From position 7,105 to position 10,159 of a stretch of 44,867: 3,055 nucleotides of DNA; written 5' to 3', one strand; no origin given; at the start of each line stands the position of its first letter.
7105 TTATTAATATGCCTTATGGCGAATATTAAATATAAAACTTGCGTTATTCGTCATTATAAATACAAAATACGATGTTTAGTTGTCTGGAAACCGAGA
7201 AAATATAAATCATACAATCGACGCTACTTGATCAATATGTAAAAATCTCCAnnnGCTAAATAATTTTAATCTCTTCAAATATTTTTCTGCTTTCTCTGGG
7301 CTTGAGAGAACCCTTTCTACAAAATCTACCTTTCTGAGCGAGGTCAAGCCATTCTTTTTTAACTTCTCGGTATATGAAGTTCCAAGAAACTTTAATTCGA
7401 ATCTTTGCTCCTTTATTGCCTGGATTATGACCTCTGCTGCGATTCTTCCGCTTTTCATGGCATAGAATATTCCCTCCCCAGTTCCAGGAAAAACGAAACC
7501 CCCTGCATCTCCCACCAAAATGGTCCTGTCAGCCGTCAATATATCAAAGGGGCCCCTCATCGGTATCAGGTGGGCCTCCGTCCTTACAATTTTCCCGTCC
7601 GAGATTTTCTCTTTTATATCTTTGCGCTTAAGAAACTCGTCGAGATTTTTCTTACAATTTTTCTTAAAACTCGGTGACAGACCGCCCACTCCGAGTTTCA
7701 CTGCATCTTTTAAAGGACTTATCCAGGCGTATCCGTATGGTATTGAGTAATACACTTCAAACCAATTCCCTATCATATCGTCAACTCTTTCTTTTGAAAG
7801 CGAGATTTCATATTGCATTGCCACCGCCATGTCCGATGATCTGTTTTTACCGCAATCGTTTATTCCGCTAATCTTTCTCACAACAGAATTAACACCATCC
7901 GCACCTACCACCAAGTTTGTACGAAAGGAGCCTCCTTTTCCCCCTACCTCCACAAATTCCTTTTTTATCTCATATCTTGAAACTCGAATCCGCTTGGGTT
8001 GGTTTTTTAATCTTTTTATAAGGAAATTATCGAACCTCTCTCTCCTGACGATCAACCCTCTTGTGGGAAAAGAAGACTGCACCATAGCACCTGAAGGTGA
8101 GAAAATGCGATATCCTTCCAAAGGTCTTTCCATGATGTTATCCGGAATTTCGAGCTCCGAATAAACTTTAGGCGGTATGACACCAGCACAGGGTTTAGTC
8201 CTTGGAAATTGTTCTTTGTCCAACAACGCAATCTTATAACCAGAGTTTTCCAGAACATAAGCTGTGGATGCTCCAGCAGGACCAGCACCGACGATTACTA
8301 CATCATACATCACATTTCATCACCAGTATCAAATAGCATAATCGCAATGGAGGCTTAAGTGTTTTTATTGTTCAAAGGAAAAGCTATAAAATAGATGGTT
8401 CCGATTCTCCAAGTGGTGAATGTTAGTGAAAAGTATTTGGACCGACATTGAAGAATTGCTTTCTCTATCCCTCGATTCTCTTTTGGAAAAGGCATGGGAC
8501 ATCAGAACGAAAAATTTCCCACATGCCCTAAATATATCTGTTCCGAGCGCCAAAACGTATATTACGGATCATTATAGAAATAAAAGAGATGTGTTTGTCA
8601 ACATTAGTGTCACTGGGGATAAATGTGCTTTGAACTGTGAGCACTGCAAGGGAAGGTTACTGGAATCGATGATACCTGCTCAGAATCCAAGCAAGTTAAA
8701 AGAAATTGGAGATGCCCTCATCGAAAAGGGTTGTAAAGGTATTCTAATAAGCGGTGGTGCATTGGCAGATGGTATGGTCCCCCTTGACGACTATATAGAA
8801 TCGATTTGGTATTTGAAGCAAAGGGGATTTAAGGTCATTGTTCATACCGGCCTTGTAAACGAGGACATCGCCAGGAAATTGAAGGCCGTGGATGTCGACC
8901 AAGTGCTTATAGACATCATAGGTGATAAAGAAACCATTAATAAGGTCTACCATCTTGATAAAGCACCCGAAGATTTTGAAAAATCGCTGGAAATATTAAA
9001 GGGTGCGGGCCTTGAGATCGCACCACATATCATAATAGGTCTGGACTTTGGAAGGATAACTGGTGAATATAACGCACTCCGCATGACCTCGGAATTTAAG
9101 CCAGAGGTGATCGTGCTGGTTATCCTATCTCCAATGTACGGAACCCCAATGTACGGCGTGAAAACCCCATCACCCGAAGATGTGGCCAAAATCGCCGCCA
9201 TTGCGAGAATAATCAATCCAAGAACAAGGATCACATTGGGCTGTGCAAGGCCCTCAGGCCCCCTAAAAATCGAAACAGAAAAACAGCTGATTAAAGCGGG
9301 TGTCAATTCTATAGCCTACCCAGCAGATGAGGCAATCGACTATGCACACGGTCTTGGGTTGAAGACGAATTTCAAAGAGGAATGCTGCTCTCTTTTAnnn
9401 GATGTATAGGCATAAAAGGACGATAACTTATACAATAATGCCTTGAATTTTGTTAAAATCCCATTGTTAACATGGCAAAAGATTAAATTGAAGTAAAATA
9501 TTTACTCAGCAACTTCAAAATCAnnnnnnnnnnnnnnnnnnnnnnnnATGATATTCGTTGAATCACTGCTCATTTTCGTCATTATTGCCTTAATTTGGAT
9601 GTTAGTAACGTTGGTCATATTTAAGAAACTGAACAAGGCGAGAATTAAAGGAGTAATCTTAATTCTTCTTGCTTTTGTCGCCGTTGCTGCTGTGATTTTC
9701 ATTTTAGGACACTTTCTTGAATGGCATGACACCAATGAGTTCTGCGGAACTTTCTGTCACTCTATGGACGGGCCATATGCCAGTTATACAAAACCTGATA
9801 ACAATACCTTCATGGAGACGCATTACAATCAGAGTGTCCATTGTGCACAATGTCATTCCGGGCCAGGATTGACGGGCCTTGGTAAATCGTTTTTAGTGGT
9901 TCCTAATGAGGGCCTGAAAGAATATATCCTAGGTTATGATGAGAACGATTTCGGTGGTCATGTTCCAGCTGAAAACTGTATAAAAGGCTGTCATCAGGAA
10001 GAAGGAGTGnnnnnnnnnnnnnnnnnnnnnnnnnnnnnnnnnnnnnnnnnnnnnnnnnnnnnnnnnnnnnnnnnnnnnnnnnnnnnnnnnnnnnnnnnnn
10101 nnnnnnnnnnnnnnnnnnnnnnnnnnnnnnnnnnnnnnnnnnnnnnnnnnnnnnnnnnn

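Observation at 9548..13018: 30-heme-motif membrane cytochrome c with a NapC/NirT-like entry module, paired with a cytochrome b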

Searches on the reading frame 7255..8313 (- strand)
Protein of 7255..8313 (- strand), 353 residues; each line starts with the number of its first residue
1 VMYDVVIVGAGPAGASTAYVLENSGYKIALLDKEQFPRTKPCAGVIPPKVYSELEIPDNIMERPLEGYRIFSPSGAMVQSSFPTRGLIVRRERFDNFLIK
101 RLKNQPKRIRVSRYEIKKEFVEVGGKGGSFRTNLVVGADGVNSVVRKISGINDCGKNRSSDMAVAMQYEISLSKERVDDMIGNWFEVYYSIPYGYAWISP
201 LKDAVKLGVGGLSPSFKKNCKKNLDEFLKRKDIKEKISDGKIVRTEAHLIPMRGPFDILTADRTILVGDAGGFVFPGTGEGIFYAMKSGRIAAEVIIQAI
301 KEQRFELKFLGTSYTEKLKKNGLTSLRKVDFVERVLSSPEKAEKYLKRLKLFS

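Call 24: search_protein_families(library=pfam, proteins=[window:7255-8313:-], max_evalue=0.001)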
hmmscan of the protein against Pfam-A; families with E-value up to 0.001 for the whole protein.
window:7255-8313:- (353 aa): 10 families
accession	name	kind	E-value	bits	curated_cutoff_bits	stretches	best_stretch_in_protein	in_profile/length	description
PF01494.25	FAD_binding_3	-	5.6e-14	52.6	22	2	3-46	2-45/349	FAD binding domain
PF05834.18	Lycopene_cycl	-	3.8e-10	39.8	23.4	1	236-309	229-303/380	Lycopene cyclase protein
PF07992.20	Pyr_redox_2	-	7.3e-09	35.9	26.1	1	3-169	1-139/291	Pyridine nucleotide-disulphide oxidoreductase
PF01266.30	DAO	-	6.1e-08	33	27.9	1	4-56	1-56/353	FAD dependent oxidoreductase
PF13450.12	NAD_binding_8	-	1.3e-05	25.9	21.9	1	7-35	1-29/68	NAD(P)-binding Rossmann-like domain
PF00890.30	FAD_binding_2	-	2.7e-05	24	20.4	1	4-36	1-33/414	FAD binding domain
PF01946.23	Thi4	-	4.2e-05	23.3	26.2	1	3-33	18-49/235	Thi4 family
PF04820.20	Trp_halogenase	-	0.00018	20.9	21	0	4-59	1-62/458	Tryptophan halogenase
PF03486.20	HI0933_like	-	0.00065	19.7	50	0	4-37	2-35/244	HI0933-like protein Rossmann domain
PF22578.2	GGR_cat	-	0.00066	19.9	27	0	161-242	1-80/88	Geranylgeranyl reductase catalytic domain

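Call 42: search_protein_families(library=ncbifam, proteins=[window:7255-8313:-], max_evalue=0.00001)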
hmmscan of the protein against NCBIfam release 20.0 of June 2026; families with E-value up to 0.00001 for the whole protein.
window:7255-8313:- (353 aa): 42 families (the best 25 are shown)
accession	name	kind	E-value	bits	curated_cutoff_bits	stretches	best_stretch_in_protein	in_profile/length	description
TIGR02032.1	GG-red-SF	subfamily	4.3e-68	230.2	158.8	1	3-296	1-297/297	geranylgeranyl reductase family protein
TIGR02023.1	BchP-ChlP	subfamily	1.6e-58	198.6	343.3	1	3-336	1-335/388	geranylgeranyl diphosphate reductase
TIGR02028.1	ChlP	equivalog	1.8e-38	132.3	505.3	1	5-340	3-349/398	geranylgeranyl reductase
NF041080.1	DGGGPL_reductase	equivalog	2e-29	102.8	580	1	3-314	2-329/447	digeranylgeranylglycerophospholipid reductase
NF008519.0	PRK11445.1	equivalog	2e-20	73.4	303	1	2-304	3-308/355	FAD-binding protein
NF045655.1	MkRedMenJ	equivalog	2.1e-20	73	700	1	4-297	6-316/406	menaquinone reductase MenJ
TIGR01988.1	Ubi-OHases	subfamily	2.6e-18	66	224.65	1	4-347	1-364/387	ubiquinone biosynthesis hydroxylase, UbiH/UbiF/VisC/COQ6 family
NF041160.1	DGGPL_Thplmales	equivalog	8.9e-18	64.4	780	1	2-310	3-324/396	digeranylgeranylglycerophospholipid reductase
NF041385.1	Dggglyphlred_Halo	equivalog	4.9e-17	61.5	700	1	3-304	5-321/405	digeranylgeranylglycerophospholipid reductase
NF005788.0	PRK07608.1-3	equivalog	2.2e-15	56.3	478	1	116-324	138-341/388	UbiH/UbiF family hydroxylase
NF007542.0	PRK10157.1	subfamily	3e-14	52.5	610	1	216-340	247-374/428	FAD-dependent oxidoreductase FixC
NF005612.0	PRK07364.1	equivalog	6.4e-14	51.3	487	0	2-34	18-50/415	FAD-dependent hydroxylase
NF007450.0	PRK10015.1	subfamily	1e-12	47.5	466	1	129-327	150-362/429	FAD-dependent oxidoreductase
NF006593.0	PRK09126.1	equivalog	8.6e-12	44.6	420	1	2-34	4-36/393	5-demethoxyubiquinol-8 5-hydroxylase UbiM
NF049967.1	QhpG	equivalog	1.4e-11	43.9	240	1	5-301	1-291/423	flavin-dependent monooxygenase QhpG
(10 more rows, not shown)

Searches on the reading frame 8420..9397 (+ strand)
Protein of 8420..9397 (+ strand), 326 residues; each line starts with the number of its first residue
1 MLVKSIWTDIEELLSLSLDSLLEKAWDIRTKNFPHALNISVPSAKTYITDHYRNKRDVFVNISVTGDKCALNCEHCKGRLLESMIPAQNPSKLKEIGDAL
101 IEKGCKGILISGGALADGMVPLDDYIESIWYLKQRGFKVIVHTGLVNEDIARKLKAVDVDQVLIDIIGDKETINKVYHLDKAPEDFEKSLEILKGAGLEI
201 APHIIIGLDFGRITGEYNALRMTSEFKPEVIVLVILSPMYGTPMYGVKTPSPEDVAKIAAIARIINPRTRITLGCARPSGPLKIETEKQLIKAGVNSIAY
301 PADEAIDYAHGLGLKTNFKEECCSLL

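Call 4: search_protein_families(library=pfam, proteins=[window:8420-9397:+], max_evalue=1)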
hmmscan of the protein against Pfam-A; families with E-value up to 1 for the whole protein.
window:8420-9397:+ (326 aa): 5 families
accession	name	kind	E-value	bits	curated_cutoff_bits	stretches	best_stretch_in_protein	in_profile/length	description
PF04055.27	Radical_SAM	-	2.7e-10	41.1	29.5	1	65-207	3-150/166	Radical SAM superfamily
PF06968.18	BATS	-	1.2e-06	29.1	22.2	1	235-300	4-63/88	Biotin and Thiamin Synthesis associated domain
PF13353.11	Fer4_12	-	0.021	15.6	22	1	65-165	11-114/137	4Fe-4S single cluster domain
PF00702.32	Hydrolase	-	0.041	14.7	26.4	1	115-199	93-173/191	haloacid dehalogenase-like hydrolase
PF25122.1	DUF7815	-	0.15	12.4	25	1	71-81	3-13/27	Domain of unknown function (DUF7815)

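Call 5: search_protein_families(library=ncbifam, proteins=[window:8420-9397:+], max_evalue=1)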
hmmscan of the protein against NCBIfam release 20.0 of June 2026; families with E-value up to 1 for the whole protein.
window:8420-9397:+ (326 aa): 16 families
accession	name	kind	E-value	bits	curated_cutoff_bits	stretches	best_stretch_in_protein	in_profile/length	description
NF053742.1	LipS1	equivalog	7.8e-72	242.1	230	1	58-323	6-268/268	LipS1 family lipoyl synthase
TIGR00433.2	bioB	equivalog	3.5e-15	56.1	225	1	44-299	26-282/307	biotin synthase BioB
TIGR04546.1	rSAM_ahbC_deAc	equivalog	4.1e-08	32.4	650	1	53-200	35-179/390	12,18-didecarboxysiroheme deacetylase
TIGR02495.1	NrdG2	equivalog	6.3e-08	32.2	131.15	1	69-199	26-156/193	anaerobic ribonucleoside-triphosphate reductase activating protein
TIGR04545.1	rSAM_ahbD_hemeb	equivalog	2e-07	30.8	500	1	67-200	8-141/339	heme b synthase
TIGR04055.1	rSAM_NirJ2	equivalog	9.9e-05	22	500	1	65-201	6-141/326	putative heme d1 biosynthesis radical SAM protein NirJ2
TIGR04317.1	W_rSAM_matur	equivalog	0.00011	21.5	380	1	57-186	5-133/349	tungsten cofactor oxidoreductase radical SAM maturase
TIGR03957.1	rSAM_HmdB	equivalog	0.00024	20.4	320.9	1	140-275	123-259/317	5,10-methenyltetrahydromethanopterin hydrogenase cofactor biosynthesis protein HmdB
TIGR03910.1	pyrrolys_PylB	equivalog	0.00049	19.1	348.2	1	123-271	125-273/347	methylornithine synthase PylB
NF053743.1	LipS2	equivalog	0.017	14.6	270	1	124-265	91-231/292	LipS2 family lipoyl synthase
TIGR03913.1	rad_SAM_trio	equivalog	0.028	12.8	591.75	1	52-201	13-159/477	GDL motif peptide-associated radical SAM/SPASM maturase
TIGR04084.1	rSAM_AF0577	subfamily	0.036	13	225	1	65-175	3-108/347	TIGR04084 family radical SAM/SPASM domain-containing protein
TIGR03956.1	rSAM_HydE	equivalog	0.055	12.7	254.6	1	147-298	139-289/340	[FeFe] hydrogenase H-cluster radical SAM maturase HydE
TIGR01212.1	TIGR01212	equivalog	0.068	12.3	180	0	184-244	163-223/302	tRNA modification radical SAM protein MnmL/YtqA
NF009804.0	PRK13288.1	equivalog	0.12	11.8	218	1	126-196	88-154/215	pyrophosphatase PpaX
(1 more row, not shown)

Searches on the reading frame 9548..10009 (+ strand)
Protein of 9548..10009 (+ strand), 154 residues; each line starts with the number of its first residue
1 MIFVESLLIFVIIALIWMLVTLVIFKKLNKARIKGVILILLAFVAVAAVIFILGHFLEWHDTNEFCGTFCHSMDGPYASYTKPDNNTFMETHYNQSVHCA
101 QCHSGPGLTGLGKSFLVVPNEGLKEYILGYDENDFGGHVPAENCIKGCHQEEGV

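Call 79: find_related_loci(query=A8, collection=metagenome_contigs, flank=10000)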
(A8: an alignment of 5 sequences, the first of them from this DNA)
Query A8 (154 aa) in metagenome_contigs; peptide patterns used: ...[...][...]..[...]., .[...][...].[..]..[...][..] (x = any residue, [..] = any of these).
310 stretches matched a pattern; 227 encode a relative of the query (tblastn E <= 1e-3); the best 80 are kept; 80 distinct loci.
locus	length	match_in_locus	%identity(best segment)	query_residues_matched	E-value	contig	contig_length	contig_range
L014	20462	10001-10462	35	1-151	3e-25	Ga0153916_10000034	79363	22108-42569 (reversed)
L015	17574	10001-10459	36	1-150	1e-23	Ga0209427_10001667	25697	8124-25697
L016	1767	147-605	33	1-150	1e-21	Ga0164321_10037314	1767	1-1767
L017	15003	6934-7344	30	17-150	3e-15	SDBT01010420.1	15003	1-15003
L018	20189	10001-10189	42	38-103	5e-13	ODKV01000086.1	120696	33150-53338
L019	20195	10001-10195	36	36-110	2e-11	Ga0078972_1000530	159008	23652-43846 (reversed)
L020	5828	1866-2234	30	21-149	2e-11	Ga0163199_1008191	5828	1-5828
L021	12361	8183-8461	33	24-127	2e-11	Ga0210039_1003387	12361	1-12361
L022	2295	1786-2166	29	15-149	2e-11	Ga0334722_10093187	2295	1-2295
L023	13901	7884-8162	33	24-127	2e-11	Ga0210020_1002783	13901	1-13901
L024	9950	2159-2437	33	24-127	2e-11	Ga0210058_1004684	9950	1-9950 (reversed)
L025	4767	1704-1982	33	24-127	2e-11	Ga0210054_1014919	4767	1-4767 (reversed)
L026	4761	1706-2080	27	17-149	8e-11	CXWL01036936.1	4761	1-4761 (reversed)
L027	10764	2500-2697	38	35-103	2e-10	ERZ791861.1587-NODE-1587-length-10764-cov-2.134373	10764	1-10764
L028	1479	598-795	38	35-103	2e-10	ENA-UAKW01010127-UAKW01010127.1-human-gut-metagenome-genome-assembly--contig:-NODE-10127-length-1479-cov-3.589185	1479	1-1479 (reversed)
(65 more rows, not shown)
